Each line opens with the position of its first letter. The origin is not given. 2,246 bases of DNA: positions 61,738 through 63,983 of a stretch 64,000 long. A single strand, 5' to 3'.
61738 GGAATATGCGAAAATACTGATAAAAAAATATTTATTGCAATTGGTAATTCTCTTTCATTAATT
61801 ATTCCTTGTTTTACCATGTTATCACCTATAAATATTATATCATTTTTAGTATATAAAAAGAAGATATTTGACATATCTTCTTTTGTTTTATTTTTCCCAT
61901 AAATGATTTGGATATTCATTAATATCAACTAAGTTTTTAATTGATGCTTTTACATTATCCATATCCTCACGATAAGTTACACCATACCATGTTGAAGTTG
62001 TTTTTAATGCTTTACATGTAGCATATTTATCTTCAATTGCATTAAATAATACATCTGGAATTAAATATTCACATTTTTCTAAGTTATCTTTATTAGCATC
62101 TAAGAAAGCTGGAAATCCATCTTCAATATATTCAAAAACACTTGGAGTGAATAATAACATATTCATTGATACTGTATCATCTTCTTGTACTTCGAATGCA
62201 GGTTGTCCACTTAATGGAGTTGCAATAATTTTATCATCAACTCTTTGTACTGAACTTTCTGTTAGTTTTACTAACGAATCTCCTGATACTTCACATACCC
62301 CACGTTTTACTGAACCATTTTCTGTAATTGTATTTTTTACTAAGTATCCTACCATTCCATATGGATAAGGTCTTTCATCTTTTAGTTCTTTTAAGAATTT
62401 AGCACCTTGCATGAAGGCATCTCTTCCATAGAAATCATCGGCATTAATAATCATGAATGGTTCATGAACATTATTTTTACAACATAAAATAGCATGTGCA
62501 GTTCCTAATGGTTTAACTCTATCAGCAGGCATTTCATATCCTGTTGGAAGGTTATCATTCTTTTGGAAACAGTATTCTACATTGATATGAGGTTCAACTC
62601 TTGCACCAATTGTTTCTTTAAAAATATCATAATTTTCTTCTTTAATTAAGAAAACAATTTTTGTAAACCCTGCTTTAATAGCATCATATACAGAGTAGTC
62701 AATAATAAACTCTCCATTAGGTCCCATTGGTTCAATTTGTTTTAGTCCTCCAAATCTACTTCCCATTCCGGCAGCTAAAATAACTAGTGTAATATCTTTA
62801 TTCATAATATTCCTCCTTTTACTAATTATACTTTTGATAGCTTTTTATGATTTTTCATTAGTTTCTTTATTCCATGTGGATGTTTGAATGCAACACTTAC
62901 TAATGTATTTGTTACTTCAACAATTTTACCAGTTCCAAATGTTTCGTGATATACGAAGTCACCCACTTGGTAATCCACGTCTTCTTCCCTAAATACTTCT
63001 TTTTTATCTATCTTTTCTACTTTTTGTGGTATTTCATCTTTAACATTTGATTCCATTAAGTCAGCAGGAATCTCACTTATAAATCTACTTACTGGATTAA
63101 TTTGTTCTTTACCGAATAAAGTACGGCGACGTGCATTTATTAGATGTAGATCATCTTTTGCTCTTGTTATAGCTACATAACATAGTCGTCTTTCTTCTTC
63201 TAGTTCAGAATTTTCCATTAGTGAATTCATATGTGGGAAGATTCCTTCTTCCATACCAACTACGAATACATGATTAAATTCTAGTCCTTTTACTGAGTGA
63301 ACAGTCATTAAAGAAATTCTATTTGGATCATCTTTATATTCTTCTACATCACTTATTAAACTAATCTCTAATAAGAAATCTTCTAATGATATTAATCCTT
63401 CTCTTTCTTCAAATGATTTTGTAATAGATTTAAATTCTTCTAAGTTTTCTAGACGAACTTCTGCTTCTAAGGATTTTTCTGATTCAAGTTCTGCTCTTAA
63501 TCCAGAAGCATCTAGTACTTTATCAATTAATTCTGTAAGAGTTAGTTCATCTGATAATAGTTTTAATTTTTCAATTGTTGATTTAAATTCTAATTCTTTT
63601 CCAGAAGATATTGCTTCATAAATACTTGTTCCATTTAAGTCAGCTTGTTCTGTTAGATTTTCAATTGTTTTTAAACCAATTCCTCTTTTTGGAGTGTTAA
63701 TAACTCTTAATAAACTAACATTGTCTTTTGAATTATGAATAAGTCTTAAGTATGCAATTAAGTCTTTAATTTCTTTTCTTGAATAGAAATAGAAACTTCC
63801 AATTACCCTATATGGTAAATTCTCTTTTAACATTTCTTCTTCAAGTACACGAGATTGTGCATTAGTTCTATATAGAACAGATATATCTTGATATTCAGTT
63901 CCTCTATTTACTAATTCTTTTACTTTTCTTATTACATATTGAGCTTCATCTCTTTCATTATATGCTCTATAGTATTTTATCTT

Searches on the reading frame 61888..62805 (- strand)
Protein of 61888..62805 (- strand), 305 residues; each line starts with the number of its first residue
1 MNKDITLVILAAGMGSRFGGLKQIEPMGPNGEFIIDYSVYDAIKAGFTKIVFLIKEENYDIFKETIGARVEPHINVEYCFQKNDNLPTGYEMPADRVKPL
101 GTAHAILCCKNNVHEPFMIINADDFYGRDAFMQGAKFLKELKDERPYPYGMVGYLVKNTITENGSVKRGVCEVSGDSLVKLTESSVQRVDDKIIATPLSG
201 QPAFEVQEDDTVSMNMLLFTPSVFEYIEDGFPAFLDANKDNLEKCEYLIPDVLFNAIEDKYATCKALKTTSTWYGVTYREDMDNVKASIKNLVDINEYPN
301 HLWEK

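Call 51: search_protein_families(library=pfam, proteins=[window:61888-62805:-], max_evalue=0.001)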
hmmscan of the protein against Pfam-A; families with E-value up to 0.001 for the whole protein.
window:61888-62805:- (305 aa): 2 families
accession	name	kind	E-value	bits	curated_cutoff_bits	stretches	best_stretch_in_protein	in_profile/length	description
PF00483.29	NTP_transferase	-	5.6e-11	42.9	21.2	1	8-274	3-227/245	Nucleotidyl transferase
PF12804.13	NTP_transf_3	-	9.9e-05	23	27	1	8-61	2-54/160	MobA-like NTP transferase domain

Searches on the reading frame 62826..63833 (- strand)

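Call 51: search_protein_families(library=pfam, proteins=[window:62826-63833:-], max_evalue=0.001)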
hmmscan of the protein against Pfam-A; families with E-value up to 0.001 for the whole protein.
window:62826-63833:- (335 aa): 4 families
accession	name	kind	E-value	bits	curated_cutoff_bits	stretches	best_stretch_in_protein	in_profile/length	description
PF13361.12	UvrD_C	-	1.3e-51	176.6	25.6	1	3-234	93-348/350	UvrD-like helicase C-terminal domain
PF13538.12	UvrD_C_2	-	2.4e-10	40.5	27.4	1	175-232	4-52/52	UvrD-like helicase C-terminal domain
PF01443.25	Viral_helicase1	-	3.8e-06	27.3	21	1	113-233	131-228/228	Viral superfamily 1 RNA helicase core domain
PF21196.3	PcrA_UvrD_tudor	-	6.9e-06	26.3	23.9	1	290-326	1-40/48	PcrA/UvrD tudor domain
